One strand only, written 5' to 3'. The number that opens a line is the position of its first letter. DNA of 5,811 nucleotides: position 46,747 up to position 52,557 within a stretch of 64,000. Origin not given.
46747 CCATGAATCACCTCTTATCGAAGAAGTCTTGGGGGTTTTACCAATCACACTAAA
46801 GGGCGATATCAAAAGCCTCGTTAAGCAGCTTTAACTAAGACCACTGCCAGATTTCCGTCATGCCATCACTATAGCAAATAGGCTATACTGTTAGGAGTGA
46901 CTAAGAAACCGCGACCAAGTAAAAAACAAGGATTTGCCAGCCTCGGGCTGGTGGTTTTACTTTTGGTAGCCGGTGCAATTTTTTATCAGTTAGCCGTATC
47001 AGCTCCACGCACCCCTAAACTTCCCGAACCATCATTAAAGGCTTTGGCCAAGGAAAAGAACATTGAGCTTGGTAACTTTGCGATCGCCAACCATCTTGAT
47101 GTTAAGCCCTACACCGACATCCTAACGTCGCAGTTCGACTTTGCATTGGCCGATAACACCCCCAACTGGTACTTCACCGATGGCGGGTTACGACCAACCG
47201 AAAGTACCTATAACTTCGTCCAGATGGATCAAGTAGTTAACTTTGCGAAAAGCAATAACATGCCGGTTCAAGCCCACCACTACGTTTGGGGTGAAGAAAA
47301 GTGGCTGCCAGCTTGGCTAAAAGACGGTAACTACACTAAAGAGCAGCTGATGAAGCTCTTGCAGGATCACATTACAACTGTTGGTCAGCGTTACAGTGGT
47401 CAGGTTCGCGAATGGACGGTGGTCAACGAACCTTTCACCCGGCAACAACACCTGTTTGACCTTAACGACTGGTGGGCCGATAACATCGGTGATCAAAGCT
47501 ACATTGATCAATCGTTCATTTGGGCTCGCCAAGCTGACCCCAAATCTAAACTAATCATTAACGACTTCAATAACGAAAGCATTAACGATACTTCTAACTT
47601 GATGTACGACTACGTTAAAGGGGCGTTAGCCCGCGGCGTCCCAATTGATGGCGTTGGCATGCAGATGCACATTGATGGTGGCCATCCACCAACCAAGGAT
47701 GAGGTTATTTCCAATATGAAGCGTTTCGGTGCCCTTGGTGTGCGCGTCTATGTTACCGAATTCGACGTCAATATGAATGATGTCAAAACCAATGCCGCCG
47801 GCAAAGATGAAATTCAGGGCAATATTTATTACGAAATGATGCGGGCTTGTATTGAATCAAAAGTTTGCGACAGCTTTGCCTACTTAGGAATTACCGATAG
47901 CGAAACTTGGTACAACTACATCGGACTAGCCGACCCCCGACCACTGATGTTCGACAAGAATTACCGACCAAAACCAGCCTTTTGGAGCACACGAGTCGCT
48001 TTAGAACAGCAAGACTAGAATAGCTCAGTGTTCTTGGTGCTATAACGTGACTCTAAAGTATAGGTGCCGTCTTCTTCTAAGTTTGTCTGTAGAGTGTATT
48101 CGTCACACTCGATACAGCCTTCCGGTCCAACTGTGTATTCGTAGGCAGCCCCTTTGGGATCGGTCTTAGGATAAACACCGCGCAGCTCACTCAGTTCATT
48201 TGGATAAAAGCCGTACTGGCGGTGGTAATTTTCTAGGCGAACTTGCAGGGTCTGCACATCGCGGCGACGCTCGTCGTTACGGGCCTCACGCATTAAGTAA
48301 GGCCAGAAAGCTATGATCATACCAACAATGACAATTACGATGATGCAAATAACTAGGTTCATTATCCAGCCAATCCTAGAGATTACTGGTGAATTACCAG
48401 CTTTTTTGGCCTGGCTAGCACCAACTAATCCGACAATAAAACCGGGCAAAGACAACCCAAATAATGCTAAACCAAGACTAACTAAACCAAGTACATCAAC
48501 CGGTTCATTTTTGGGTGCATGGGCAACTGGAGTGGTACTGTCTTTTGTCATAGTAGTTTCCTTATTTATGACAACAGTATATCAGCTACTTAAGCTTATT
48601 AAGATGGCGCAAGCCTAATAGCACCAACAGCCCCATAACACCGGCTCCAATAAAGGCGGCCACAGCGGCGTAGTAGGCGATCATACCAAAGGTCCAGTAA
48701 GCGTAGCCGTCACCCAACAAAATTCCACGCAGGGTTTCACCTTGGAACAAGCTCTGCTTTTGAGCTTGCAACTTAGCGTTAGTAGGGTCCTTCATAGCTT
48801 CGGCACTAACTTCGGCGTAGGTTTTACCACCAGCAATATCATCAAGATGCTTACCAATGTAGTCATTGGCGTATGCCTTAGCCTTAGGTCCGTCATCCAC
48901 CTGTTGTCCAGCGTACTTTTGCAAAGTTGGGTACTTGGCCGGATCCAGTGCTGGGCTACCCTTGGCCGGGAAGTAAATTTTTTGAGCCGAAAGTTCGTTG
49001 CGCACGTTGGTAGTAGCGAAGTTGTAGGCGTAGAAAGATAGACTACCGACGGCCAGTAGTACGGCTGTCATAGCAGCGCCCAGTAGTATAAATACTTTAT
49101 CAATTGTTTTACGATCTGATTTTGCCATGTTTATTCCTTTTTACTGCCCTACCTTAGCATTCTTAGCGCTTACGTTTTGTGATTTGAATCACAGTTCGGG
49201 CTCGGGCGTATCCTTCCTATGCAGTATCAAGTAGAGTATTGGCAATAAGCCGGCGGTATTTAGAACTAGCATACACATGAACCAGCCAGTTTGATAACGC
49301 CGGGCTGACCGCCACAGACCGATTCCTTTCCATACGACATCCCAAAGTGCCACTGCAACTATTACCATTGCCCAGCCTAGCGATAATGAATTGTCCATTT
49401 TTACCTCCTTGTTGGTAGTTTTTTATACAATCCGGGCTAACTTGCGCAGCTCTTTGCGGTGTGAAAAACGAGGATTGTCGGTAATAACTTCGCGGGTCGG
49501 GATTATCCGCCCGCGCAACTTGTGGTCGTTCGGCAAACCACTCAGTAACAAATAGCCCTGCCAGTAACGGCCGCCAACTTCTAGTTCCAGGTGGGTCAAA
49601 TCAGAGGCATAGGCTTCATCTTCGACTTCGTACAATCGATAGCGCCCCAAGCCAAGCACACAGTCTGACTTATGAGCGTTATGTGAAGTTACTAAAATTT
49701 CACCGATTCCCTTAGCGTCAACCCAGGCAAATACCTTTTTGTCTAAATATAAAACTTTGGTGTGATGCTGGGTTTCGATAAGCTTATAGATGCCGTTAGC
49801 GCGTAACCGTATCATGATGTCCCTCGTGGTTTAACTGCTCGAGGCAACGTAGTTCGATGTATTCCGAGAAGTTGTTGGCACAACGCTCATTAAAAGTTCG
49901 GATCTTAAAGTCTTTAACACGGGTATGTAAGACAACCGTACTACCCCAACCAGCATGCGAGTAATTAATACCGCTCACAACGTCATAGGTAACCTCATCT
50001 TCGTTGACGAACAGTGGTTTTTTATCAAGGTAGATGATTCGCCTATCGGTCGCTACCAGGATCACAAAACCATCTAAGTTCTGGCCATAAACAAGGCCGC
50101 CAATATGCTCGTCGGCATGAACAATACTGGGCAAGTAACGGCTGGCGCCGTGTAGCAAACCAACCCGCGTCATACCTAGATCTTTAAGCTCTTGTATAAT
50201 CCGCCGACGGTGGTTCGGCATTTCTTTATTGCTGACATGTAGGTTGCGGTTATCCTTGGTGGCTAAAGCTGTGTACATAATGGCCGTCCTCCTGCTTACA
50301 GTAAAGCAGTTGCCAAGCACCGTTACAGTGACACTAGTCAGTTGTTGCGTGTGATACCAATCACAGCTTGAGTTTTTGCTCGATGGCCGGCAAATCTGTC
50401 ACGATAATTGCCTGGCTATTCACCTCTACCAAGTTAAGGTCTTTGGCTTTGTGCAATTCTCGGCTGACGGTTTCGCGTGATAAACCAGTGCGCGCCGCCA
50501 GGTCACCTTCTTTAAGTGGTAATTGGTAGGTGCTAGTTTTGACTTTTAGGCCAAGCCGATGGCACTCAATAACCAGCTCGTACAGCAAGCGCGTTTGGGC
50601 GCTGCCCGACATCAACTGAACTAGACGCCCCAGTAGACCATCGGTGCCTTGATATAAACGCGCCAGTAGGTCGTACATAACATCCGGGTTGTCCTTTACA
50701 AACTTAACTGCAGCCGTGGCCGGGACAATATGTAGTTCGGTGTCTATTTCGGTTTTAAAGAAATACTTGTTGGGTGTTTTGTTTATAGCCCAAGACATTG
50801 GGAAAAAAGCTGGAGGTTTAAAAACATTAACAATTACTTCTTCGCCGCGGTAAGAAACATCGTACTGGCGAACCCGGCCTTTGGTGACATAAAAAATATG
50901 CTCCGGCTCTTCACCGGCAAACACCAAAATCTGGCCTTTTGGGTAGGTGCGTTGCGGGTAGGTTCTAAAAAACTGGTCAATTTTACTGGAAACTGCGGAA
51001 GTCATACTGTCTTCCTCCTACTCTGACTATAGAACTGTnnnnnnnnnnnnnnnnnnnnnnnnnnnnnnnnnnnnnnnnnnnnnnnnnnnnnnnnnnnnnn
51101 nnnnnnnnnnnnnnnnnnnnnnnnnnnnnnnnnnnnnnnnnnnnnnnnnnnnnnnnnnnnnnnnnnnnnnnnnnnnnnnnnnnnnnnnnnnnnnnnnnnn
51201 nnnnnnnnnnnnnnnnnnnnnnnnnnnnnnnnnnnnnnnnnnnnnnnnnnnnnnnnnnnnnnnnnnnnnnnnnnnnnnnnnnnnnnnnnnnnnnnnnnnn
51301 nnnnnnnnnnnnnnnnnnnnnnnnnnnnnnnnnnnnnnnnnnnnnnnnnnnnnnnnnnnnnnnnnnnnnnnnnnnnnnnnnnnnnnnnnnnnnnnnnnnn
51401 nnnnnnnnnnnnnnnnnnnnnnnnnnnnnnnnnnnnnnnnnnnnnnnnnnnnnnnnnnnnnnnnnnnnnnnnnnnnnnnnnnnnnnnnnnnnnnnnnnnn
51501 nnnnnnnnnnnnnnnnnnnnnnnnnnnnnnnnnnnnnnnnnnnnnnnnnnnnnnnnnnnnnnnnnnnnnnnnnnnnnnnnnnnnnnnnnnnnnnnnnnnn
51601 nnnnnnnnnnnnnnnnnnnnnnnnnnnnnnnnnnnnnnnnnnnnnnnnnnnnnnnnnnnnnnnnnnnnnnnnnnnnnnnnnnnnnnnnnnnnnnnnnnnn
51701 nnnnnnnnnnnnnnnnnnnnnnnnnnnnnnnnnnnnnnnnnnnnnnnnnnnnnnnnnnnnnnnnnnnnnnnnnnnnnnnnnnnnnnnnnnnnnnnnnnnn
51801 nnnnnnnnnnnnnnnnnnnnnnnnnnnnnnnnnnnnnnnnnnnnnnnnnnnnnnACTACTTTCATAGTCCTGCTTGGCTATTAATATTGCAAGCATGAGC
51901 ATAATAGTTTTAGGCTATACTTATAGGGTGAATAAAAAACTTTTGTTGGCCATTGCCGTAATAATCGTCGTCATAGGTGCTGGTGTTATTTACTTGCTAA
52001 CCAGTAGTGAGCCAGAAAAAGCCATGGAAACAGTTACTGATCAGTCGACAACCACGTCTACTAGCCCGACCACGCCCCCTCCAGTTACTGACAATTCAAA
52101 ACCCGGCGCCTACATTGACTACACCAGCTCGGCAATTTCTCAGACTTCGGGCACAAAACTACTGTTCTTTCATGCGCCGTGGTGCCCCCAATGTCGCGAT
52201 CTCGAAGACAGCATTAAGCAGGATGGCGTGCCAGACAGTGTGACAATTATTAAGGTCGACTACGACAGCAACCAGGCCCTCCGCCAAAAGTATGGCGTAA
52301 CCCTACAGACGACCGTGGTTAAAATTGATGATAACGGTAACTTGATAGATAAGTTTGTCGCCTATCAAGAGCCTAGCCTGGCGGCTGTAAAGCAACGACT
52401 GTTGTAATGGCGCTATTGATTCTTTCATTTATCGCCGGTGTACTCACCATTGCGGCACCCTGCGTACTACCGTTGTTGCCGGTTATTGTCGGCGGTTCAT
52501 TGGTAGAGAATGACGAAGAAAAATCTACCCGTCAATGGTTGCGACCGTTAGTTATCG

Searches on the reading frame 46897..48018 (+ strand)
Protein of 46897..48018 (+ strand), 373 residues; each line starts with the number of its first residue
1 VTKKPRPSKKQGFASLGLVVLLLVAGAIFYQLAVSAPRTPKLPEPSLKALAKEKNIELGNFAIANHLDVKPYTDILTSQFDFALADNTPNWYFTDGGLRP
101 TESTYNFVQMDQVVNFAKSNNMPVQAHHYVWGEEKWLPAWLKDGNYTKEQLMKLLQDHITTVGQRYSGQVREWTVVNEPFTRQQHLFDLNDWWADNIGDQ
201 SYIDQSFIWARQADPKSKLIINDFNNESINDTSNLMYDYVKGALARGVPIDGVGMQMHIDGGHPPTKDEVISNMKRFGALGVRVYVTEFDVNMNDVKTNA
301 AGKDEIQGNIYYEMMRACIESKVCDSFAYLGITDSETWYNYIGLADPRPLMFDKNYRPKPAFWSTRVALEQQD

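Call 70: search_protein_families(library=pfam, proteins=[window:46897-48018:+], max_evalue=0.001)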
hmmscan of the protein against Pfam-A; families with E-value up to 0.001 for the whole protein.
window:46897-48018:+ (373 aa): 1 family
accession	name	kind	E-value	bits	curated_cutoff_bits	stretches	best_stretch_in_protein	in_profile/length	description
PF00331.26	Glyco_hydro_10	-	2.2e-76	257.5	22.1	1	46-365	1-308/311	Glycosyl hydrolase family 10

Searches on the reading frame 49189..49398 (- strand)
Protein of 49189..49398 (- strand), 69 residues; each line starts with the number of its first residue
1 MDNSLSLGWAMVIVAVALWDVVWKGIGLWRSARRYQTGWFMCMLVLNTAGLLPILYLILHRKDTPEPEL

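Call 70: search_protein_families(library=pfam, proteins=[window:49189-49398:-], max_evalue=0.001)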
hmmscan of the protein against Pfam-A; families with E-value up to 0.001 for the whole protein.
window:49189-49398:- (69 aa): 1 family
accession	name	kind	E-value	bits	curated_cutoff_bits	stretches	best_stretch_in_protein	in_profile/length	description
PF18893.5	DUF5652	-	6e-25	87.2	23.4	1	10-65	13-68/71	Family of unknown function (DUF5652)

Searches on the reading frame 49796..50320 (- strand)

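Call 11: search_protein_families(library=pfam, proteins=[window:49796-50320:-], max_evalue=0.01)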
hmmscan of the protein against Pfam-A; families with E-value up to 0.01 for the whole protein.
window:49796-50320:- (174 aa): 1 family
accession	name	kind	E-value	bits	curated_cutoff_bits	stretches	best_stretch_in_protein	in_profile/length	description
PF14470.12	bPH_3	-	5.7e-09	36.8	23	1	68-156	2-94/95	Bacterial PH domain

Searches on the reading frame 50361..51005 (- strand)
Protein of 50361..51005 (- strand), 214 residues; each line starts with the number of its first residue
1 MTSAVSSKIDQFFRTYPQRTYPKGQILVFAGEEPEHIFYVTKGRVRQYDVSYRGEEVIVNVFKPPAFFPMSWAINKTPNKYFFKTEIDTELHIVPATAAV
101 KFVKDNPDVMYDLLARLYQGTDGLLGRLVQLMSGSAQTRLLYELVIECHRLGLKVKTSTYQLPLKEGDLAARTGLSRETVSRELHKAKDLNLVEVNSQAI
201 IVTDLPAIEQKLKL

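Call 11: search_protein_families(library=pfam, proteins=[window:50361-51005:-], max_evalue=0.01)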
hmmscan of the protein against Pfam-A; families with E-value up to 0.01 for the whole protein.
window:50361-51005:- (214 aa): 4 families
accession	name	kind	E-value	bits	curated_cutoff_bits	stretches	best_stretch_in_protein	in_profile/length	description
PF00027.35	cNMP_binding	-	3.9e-13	49.6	27.5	1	19-104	2-87/89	Cyclic nucleotide-binding domain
PF13545.12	HTH_Crp_2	-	1.7e-10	41.2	27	1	139-209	5-68/70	Crp-like helix-turn-helix domain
PF12802.13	MarR_2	-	0.00056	20.5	27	1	167-195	24-52/61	MarR family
PF25213.1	HVO_A0261_N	-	0.00085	19.6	35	1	163-199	24-60/86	HVO_A0261 N-terminal domain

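Call 76: search_protein_families(library=ncbifam, proteins=[window:50361-51005:-], max_evalue=0.01)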
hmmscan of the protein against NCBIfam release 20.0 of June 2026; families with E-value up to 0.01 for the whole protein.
window:50361-51005:- (214 aa): 12 families
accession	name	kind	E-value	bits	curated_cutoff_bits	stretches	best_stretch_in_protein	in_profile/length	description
NF008732.0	PRK11753.1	equivalog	3.7e-11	42.9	266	1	5-203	12-211/214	cAMP-activated global transcriptional regulator CRP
TIGR03697.1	NtcA_cyano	equivalog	2.4e-10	40.5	244.95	1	24-210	1-190/193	global nitrogen regulator NtcA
NF006901.0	PRK09392.1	equivalog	3.9e-10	39.5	211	1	17-210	31-219/236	transcriptional activator FtrB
NF008365.0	PRK11161.1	subfamily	1.9e-06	27.4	228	1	21-208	52-239/250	fumarate/nitrate reduction transcriptional regulator Fnr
NF050815.1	TransActFtrBCaul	equivalog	2e-05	24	300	1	9-200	25-211/251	transcriptional activator FtrB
NF010499.0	PRK13918.1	equivalog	5.7e-05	22.7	274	1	20-182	16-171/205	CRP/FNR family transcriptional regulator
NF007707.0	PRK10402.1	subfamily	0.0001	22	180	1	20-68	35-83/226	transcriptional regulator YeiL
NF050806.1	TransRegFixKCaul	equivalog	0.00016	21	300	1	17-206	24-208/215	transcriptional regulator FixK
NF045989.1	TransRegFnrLRhodb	equivalog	0.00072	18.8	300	1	19-207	39-230/245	transcriptional regulator FnrL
NF041163.2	encap_f2b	equivalog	0.00079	18.7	400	1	9-95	88-175/450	family 2B encapsulin nanocompartment shell protein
NF053881.1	TransRegDeoRBac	equivalog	0.001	18.3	420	1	152-212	9-68/311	DNA-binding transcriptional repressor DeoR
NF033788.1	HTH_metalloreg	subfamily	0.0095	15.7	55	0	166-198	28-60/77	metalloregulator ArsR/SmtB family transcription factor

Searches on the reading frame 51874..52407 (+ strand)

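Call 11: search_protein_families(library=pfam, proteins=[window:51874-52407:+], max_evalue=0.01)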
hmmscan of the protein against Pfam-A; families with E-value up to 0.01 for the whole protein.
window:51874-52407:+ (177 aa): 6 families
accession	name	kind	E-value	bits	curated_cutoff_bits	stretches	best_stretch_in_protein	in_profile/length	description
PF00085.26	Thioredoxin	-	5.7e-09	36.4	23.5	1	86-163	12-90/103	Thioredoxin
PF13098.12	Thioredoxin_2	-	2.4e-05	25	27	1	94-161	7-71/104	Thioredoxin-like domain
PF05768.20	Glrx-like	-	6.1e-05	23.7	26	1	95-154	1-58/77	Glutaredoxin-like domain (DUF836)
PF08534.16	Redoxin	-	0.00057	20.1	26.6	0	129-167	91-138/148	Redoxin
PF00578.27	AhpC-TSA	-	0.0021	18.4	26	1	89-172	21-109/124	AhpC/TSA family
PF00462.30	Glutaredoxin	-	0.009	16.6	22.9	0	98-140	3-45/60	Glutaredoxin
